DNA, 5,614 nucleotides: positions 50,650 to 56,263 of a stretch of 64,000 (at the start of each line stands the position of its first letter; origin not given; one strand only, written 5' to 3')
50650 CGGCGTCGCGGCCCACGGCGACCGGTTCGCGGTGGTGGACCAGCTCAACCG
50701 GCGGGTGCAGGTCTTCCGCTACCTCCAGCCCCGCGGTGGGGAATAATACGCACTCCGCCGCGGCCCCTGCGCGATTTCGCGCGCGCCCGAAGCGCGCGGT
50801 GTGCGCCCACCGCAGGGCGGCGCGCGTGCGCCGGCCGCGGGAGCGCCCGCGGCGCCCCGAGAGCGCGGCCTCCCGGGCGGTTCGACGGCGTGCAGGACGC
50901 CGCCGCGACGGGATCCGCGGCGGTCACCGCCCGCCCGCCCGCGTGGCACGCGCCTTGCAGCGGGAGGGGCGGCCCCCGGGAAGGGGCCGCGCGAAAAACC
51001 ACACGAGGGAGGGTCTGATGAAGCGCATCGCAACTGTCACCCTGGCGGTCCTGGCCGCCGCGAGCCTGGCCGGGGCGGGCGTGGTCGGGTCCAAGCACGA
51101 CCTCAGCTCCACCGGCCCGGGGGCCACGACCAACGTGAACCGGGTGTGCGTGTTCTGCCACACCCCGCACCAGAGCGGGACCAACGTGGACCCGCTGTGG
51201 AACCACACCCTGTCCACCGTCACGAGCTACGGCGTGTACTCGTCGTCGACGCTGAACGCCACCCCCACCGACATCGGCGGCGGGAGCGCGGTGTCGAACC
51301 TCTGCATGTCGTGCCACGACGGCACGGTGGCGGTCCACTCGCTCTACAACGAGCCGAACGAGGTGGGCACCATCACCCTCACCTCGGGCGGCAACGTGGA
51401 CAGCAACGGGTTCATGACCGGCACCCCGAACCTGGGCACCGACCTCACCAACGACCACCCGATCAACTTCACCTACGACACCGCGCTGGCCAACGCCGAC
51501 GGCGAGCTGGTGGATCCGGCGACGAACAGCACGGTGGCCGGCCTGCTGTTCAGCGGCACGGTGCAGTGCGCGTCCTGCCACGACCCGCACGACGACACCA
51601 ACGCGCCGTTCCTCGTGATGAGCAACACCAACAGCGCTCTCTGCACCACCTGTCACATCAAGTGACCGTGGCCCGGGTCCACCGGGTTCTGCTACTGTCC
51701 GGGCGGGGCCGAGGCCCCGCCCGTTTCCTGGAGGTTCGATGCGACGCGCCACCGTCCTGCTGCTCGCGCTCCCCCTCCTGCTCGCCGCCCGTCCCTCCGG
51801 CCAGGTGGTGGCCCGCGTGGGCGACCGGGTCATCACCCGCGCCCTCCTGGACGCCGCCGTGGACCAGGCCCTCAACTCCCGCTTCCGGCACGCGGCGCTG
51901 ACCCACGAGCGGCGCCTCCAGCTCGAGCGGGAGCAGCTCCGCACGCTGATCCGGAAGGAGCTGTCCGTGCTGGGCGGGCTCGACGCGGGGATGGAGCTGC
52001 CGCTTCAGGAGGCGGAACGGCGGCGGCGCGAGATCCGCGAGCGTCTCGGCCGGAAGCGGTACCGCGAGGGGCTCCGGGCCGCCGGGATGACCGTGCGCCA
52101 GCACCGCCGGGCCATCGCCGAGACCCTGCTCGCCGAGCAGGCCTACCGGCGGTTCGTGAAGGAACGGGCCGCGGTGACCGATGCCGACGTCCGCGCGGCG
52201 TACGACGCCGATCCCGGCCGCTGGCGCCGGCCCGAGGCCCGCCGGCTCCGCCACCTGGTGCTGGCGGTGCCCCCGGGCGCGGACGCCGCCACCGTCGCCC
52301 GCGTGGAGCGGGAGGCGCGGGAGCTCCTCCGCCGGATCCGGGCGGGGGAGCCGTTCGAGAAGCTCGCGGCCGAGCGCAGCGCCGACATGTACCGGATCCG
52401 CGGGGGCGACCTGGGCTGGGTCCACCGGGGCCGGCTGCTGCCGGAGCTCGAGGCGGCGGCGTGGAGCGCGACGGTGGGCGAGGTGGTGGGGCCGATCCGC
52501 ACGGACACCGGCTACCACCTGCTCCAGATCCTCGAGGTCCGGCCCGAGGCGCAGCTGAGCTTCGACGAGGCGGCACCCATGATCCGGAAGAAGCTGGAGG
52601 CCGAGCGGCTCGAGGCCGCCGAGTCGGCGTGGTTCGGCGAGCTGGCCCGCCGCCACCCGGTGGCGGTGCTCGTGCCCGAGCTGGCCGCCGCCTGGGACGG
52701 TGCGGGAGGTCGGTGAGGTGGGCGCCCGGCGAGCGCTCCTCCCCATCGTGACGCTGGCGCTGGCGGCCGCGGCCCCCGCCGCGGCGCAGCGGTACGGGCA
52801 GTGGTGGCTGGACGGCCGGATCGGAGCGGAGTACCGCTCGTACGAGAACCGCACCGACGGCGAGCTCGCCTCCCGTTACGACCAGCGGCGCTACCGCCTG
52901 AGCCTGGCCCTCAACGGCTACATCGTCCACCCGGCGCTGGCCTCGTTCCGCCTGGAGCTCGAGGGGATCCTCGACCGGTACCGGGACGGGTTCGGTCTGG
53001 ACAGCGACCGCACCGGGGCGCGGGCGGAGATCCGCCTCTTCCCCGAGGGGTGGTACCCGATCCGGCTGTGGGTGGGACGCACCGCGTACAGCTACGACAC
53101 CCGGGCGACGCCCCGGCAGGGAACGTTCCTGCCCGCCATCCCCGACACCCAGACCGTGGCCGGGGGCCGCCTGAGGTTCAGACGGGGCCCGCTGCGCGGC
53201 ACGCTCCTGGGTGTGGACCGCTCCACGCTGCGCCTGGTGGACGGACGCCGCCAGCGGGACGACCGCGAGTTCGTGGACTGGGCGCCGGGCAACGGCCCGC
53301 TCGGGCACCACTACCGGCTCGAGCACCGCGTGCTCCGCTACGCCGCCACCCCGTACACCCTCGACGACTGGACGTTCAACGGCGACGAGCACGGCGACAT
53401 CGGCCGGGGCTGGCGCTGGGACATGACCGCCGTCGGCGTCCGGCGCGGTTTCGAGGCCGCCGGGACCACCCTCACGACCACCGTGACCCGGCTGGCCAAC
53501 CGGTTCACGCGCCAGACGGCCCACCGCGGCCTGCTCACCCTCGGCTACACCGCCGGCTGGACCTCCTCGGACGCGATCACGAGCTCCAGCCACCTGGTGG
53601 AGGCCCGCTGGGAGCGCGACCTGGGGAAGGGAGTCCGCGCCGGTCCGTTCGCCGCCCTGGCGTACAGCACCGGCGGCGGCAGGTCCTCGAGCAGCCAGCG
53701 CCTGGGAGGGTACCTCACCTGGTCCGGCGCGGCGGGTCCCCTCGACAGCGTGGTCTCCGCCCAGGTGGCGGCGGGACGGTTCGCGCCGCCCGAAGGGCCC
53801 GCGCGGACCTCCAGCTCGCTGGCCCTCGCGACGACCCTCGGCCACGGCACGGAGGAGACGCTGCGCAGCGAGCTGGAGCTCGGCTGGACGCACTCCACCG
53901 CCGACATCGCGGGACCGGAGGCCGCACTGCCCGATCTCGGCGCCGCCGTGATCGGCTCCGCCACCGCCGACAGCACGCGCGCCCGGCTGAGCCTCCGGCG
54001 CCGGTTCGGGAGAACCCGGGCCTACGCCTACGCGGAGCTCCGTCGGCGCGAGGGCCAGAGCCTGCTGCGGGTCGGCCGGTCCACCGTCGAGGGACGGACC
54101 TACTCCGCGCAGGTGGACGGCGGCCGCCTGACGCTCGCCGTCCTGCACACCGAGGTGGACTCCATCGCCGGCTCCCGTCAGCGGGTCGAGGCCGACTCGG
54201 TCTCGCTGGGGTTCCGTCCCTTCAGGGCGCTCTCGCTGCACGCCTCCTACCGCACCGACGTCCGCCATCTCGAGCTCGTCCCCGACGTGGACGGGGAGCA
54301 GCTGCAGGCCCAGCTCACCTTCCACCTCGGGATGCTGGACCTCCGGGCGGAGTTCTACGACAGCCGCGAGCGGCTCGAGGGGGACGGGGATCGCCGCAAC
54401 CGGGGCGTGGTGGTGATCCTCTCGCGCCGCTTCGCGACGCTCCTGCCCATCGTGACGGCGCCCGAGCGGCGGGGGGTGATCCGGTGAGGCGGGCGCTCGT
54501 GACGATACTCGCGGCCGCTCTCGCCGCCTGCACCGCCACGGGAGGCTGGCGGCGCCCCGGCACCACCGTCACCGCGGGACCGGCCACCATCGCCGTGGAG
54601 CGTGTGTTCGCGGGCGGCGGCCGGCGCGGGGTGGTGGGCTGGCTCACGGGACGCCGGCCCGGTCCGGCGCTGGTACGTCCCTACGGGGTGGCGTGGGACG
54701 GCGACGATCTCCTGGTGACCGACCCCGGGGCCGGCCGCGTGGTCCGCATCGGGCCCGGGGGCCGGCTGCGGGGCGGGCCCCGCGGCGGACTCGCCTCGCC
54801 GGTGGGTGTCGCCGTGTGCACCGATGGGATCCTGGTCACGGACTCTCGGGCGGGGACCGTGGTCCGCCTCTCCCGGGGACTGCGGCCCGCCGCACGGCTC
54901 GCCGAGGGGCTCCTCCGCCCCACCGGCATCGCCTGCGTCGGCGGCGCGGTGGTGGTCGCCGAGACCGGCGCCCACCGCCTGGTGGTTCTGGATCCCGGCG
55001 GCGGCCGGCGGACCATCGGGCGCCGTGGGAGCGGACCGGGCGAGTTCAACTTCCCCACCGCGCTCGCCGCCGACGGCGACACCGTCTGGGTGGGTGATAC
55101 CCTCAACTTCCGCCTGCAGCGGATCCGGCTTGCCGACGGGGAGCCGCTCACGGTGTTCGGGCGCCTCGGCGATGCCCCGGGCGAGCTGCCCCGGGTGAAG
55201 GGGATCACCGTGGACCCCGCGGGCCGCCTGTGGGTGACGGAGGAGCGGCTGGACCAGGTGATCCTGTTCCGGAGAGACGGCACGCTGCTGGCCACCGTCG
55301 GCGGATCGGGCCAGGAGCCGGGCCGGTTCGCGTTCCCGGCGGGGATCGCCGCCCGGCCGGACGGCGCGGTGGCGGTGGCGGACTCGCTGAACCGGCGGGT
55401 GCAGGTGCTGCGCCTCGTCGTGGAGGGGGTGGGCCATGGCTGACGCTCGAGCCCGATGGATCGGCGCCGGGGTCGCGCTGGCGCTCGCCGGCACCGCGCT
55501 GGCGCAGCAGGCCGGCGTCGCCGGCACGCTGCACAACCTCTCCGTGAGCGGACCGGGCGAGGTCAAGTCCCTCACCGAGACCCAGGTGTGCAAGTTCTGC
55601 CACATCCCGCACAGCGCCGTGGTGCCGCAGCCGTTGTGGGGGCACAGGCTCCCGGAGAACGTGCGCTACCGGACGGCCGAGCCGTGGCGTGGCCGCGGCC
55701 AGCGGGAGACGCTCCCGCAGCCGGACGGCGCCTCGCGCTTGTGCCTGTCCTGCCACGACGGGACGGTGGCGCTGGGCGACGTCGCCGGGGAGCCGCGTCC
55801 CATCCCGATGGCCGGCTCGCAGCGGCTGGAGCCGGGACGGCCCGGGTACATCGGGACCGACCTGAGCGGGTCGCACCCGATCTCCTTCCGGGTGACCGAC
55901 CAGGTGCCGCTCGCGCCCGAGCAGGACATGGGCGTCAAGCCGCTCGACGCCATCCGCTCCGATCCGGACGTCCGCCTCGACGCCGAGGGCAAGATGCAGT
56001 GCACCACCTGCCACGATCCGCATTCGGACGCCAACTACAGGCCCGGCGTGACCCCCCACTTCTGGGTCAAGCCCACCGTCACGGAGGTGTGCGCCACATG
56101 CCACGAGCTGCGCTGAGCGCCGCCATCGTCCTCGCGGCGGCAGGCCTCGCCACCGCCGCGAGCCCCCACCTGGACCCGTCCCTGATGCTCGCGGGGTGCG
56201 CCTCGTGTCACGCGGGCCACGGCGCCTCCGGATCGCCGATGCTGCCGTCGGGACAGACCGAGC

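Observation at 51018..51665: Three paralogous small (215-234 aa) 4-5 heme cytochromes, two of them directly behind their own sigma-54 promoter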

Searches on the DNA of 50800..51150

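Call 99: search_rna_families(source=window, start=50800, end=51150, threshold=evalue, max_evalue=10, show_alignments=2)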
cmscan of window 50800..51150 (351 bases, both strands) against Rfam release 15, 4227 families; matches with E-value up to 10: 1.
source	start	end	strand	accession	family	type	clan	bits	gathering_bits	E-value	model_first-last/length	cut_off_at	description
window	51066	51119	+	RF00988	mir-657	Gene; miRNA;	-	15.4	69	3.4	1-86/86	no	mir-657 microRNA precursor family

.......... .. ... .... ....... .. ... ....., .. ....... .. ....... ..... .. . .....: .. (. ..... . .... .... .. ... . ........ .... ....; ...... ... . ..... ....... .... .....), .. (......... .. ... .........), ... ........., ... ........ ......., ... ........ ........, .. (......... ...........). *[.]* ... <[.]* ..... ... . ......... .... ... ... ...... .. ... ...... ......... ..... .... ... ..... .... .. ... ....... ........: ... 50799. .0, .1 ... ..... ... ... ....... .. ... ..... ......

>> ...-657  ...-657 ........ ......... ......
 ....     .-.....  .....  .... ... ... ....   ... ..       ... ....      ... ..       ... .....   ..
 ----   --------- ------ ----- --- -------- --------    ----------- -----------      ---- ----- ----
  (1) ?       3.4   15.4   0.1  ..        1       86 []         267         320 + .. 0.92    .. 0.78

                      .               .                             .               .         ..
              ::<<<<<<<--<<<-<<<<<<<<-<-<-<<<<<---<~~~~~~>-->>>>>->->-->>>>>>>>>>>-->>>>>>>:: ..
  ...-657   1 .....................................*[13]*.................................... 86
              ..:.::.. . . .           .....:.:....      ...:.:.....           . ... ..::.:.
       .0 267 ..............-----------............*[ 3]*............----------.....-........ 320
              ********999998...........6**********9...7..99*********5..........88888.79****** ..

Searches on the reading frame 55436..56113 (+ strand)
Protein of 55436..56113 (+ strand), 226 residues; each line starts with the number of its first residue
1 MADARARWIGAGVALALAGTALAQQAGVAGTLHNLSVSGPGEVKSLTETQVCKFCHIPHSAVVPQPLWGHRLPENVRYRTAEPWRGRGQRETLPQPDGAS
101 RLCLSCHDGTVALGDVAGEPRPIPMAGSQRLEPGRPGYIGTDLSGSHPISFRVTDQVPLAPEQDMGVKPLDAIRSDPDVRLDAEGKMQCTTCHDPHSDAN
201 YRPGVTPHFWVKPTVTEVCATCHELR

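Call 4: search_protein_families(library=pfam, proteins=[window:55436-56113:+], max_evalue=1)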
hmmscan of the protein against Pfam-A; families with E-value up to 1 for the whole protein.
window:55436-56113:+ (226 aa): 9 families
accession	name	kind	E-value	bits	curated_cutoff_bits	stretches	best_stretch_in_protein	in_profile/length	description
PF09699.15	Paired_CXXCH_1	-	9.6e-12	44.8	20.6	2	187-224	7-37/41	Doubled CXXCH motif (Paired_CXXCH_1)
PF14522.11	Cytochrome_C7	-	1.4e-05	25.2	24.8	1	185-223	12-66/67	Cytochrome c7 and related cytochrome c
PF14537.11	Cytochrom_c3_2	-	0.00025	21.9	25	1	184-224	55-79/79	Cytochrome c3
PF03150.19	CCP_MauG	-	0.00035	21.7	25.6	1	178-197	13-32/149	Di-haem cytochrome c peroxidase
PF22113.1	Mtrc-MtrF_II-IV_dom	-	0.0021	18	30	1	188-224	122-164/176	Outer membrane cytochrome MtrC/MtrF-like, domains II/IV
PF13442.11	Cytochrome_CBB3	-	0.18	12.6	27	0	102-123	13-25/68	Cytochrome C oxidase, cbb3-type, subunit III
PF24282.1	DUF7470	-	0.2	12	27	1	8-34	29-55/58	Family of unknown function (DUF7470)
PF16694.10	Cytochrome_P460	-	0.5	11.2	27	0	181-201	102-122/125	Cytochrome P460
PF24734.1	DUF7685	-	0.87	10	27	1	96-112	20-37/43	Domain of unknown function (DUF7685)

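Call 7: search_solved_structures(query=window:55436-56113:+, max_evalue=1, show_alignments=2)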
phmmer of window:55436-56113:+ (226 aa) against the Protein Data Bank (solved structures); distinct sequences matched with E-value up to 1: 4.
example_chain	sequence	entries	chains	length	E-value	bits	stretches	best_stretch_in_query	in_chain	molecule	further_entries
7tfs_A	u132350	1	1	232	1.7e-18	70.3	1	10-173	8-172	Cytochrome c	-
9yuq_N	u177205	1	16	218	6.8e-12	48.7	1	15-224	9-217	Putative multiheme cytochrome c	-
2p6y_A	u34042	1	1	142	0.049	16.4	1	10-82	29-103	Hypothetical protein VCA0587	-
6v39_e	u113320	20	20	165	0.93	12.2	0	107-161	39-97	30S ribosomal protein S5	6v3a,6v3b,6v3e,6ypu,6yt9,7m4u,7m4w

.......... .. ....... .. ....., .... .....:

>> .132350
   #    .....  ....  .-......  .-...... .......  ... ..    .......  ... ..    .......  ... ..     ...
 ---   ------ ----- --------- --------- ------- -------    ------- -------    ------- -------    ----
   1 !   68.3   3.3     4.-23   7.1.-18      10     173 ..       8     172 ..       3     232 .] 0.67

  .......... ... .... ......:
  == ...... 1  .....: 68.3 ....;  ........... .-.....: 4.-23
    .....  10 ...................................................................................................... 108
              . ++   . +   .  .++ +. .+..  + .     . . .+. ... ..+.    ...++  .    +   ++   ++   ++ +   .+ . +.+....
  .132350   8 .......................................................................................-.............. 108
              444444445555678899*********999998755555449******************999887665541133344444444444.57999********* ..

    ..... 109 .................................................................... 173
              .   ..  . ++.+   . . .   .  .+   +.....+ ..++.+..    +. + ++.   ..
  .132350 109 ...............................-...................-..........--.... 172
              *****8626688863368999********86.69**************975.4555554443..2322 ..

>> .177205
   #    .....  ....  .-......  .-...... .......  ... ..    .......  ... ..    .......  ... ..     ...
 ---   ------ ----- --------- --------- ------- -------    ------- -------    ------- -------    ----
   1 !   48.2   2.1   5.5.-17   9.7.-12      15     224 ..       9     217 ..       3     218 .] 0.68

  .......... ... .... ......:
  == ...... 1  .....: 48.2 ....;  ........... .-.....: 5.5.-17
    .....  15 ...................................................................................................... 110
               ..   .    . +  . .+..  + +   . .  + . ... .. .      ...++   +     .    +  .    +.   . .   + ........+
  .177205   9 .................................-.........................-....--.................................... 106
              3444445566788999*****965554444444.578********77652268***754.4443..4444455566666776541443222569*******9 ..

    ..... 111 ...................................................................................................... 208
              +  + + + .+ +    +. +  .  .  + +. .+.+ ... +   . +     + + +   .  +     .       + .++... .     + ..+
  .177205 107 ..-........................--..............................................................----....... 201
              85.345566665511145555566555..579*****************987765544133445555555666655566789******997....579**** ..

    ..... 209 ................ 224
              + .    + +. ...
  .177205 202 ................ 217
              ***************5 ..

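Call 72: search_protein_families(library=ncbifam, proteins=[window:55436-56113:+], max_evalue=0.001)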
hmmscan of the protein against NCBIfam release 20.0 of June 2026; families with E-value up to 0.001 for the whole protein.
window:55436-56113:+ (226 aa): 4 families
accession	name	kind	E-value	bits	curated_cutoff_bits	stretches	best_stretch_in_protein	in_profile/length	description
TIGR01905.1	paired_CXXCH_1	subfamily_domain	2.6e-07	30.5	25.2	0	187-224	7-37/41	doubled CXXCH domain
TIGR03508.1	decahem_SO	subfamily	2.3e-06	27.3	192.2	1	184-224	141-175/258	DmsE family decaheme c-type cytochrome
NF041028.1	decahem_GSU2203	exception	0.00014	21.2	325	1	184-224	172-208/317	GSU2203 family decaheme c-type cytochrome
TIGR03507.1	decahem_SO1788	subfamily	0.00073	18.1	209.3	0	188-224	245-277/672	OmcA/MtrC family decaheme c-type cytochrome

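Call 95: search_protein_representatives(protein=window:55436-56113:+)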
Query: 226 residues. Proteins with E-value up to 0.001 (for the whole library): 3903; up to 1e-10: 1671; up to 1e-30: 77. The best 150 are listed.
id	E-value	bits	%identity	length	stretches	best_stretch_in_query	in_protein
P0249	2.8e-85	302.0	62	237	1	12-226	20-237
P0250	1.9e-56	207.7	44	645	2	11-224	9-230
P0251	2.9e-52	194.0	56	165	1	64-226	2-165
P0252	2.7e-51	190.8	46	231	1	24-224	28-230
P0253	4.7e-51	190.0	33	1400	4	20-223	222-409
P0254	2.2e-45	171.4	48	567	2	26-225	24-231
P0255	6.3e-43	163.4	46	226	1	13-223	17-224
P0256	6.4e-43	163.4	51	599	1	12-224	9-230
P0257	1.1e-41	159.4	40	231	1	7-224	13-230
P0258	1.8e-40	155.4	41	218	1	19-224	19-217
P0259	1.8e-40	155.4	45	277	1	21-223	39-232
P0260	3.0e-40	154.6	43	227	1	11-224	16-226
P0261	4.4e-40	154.1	41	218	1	16-223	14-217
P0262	1.0e-39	152.9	37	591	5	12-224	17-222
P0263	1.1e-39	152.9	61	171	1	15-132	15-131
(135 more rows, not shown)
